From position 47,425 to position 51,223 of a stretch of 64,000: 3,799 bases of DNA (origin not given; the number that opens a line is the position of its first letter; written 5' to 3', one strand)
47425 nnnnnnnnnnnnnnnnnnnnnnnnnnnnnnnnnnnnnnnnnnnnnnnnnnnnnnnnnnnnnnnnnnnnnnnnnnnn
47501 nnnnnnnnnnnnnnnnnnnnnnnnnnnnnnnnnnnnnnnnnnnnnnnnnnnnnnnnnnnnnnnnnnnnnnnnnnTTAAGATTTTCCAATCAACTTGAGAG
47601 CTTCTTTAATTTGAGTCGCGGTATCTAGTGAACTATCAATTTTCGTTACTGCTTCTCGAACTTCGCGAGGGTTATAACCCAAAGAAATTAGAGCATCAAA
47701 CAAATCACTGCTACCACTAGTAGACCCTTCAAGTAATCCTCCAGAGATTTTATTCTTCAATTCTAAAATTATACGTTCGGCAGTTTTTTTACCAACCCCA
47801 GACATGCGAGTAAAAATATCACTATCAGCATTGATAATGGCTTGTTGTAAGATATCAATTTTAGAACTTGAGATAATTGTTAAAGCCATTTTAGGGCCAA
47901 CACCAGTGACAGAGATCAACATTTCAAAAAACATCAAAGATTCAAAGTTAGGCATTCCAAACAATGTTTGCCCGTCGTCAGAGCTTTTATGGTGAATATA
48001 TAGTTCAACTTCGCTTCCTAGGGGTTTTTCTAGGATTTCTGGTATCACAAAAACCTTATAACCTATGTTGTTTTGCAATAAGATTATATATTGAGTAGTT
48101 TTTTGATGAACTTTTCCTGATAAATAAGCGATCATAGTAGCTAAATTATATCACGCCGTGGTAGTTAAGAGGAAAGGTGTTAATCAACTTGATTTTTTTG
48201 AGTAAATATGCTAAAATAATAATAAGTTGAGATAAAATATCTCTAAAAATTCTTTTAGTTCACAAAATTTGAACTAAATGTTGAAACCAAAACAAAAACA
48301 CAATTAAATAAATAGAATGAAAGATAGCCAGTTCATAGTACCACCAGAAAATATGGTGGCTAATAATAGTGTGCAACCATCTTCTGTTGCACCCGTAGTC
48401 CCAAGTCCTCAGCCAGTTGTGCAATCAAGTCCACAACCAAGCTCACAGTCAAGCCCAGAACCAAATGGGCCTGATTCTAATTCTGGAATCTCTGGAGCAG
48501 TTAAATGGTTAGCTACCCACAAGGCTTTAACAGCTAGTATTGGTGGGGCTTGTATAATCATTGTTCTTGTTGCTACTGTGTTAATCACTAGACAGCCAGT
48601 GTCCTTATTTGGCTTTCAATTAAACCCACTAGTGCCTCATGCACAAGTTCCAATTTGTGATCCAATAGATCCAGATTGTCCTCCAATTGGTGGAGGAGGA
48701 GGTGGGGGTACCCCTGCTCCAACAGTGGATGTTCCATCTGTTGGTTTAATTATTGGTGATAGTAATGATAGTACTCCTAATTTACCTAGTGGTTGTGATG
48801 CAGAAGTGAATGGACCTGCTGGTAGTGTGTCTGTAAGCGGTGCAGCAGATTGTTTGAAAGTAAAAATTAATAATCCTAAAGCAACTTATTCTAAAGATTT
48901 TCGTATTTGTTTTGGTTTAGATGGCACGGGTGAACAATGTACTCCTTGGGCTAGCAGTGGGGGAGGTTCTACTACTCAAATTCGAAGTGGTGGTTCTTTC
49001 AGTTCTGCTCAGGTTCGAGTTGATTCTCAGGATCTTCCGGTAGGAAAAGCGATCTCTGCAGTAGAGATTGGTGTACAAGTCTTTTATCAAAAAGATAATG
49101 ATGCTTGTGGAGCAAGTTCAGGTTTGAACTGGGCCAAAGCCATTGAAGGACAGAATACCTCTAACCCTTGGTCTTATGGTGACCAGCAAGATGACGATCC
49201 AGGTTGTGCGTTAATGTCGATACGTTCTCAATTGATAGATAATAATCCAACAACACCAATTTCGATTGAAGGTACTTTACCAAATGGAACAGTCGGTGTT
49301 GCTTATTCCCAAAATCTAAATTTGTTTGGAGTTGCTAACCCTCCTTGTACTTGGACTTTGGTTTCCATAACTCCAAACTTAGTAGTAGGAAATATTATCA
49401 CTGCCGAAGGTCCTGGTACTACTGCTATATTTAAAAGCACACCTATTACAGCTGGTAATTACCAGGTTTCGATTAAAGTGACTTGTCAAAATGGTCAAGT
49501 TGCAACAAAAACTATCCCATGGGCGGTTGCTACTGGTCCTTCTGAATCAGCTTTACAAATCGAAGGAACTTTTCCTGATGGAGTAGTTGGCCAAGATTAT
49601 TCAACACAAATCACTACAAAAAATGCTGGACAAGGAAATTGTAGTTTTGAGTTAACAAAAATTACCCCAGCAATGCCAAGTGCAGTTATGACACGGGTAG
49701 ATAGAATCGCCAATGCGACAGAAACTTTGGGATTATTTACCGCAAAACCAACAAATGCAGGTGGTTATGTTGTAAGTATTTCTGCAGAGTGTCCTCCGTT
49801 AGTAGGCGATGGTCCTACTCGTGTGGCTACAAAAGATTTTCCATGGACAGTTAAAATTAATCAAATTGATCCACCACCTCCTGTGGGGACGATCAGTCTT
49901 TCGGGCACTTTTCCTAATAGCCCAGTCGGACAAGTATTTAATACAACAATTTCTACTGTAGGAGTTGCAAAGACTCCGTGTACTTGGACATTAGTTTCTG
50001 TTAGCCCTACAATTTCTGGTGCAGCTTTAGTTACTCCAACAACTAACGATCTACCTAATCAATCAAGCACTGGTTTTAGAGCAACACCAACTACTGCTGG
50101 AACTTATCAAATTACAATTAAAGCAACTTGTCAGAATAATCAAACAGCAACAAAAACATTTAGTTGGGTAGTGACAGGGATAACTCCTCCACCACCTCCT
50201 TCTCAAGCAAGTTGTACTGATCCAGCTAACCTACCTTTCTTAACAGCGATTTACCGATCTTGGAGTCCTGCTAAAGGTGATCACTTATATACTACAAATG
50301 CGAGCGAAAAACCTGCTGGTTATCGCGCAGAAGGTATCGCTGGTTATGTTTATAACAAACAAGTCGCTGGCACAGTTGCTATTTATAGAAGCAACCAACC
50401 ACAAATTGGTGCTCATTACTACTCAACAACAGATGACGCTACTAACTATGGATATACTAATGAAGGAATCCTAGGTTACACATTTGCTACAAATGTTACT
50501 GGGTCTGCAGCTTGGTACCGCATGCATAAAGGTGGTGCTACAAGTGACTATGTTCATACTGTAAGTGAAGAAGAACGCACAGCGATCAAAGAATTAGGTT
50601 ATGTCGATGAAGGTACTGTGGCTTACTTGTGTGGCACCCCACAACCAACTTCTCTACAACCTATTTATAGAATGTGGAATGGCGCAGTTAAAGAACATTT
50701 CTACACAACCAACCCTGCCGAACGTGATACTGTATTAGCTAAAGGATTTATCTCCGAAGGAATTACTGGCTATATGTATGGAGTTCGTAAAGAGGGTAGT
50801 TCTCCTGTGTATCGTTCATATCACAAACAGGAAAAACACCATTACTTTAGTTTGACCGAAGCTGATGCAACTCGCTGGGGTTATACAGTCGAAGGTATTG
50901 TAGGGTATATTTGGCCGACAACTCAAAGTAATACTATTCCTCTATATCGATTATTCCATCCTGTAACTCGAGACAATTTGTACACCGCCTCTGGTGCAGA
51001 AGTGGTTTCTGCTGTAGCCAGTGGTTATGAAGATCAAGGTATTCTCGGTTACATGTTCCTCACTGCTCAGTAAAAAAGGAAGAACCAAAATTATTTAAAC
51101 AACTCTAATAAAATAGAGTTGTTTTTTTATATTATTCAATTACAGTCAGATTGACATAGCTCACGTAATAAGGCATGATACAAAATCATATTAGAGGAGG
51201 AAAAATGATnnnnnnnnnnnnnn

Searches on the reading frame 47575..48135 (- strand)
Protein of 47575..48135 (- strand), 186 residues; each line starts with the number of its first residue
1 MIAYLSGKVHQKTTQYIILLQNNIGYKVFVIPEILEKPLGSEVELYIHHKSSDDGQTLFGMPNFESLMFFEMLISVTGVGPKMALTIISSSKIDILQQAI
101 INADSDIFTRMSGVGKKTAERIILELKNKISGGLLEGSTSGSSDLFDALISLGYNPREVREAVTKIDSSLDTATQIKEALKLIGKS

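Call 94: search_protein_families(library=pfam, proteins=[window:47575-48135:-], max_evalue=0.001)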
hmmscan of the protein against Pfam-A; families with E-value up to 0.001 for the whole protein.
window:47575-48135:- (186 aa): 5 families
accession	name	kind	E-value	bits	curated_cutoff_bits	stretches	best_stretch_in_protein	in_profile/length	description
PF14520.12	HHH_5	-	4.1e-17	62.8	27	1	70-127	1-56/57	Helix-hairpin-helix domain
PF01330.27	RuvA_N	-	3.3e-15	56.4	23.6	1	1-60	1-61/61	RuvA N terminal domain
PF07499.19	RuvA_C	-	1.3e-11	45.2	24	1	143-183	4-46/47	RuvA, C-terminal domain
PF00633.29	HHH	-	6.7e-07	29.3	24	0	71-89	11-29/30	Helix-hairpin-helix motif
PF21176.3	RecR_HhH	-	0.00024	21.3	27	0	108-126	8-26/45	RecR, helix-hairpin-helix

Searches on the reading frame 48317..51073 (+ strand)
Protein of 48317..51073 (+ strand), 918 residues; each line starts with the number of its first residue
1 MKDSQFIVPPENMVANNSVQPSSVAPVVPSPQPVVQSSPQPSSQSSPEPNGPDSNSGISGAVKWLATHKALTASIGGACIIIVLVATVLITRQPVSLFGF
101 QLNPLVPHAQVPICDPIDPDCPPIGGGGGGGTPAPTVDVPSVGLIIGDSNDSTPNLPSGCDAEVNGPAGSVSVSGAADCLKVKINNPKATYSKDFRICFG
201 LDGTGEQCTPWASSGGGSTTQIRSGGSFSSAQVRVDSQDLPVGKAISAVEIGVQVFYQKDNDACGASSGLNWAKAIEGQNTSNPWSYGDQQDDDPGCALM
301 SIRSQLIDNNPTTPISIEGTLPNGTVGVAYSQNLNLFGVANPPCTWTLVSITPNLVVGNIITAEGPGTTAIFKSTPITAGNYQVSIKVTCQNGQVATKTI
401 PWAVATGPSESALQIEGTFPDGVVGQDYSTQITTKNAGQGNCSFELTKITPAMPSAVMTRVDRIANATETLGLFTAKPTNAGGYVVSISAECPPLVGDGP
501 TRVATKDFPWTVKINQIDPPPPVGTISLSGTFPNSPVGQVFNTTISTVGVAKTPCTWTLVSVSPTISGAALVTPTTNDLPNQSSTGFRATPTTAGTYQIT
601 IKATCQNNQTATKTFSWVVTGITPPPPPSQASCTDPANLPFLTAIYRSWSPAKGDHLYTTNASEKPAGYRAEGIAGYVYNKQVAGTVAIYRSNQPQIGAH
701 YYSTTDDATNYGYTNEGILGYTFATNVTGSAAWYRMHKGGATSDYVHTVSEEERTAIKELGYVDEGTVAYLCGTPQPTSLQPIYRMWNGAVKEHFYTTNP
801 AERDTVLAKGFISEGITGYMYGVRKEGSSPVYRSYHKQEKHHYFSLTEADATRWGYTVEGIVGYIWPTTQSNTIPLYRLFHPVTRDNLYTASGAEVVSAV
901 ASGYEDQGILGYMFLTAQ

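Call 3: search_protein_families(library=pfam, proteins=[window:48317-51073:+], max_evalue=1)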
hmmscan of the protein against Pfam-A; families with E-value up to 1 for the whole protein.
window:48317-51073:+ (918 aa): 6 families
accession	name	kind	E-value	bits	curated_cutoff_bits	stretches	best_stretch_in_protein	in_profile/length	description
PF18885.6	DUF5648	-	8.5e-54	181.8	25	2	778-865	43-133/134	Domain of unknown function (DUF5648)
PF19077.6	Big_13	-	0.056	14.4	27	0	354-399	50-94/102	Bacterial Ig-like domain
PF00801.26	PKD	-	0.084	13.3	23.5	0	582-614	44-76/80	PKD domain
PF14734.12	DUF4469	-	0.13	12.7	22.6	0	581-615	61-97/101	Domain of unknown function (DUF4469) with IG-like fold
PF07495.19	Y_Y_Y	-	0.13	12.6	26.6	0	587-617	30-60/65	Y_Y_Y domain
PF18981.6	InlK_D3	-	0.19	12.3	25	0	592-613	47-68/75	Internalin K domain (D3/D4)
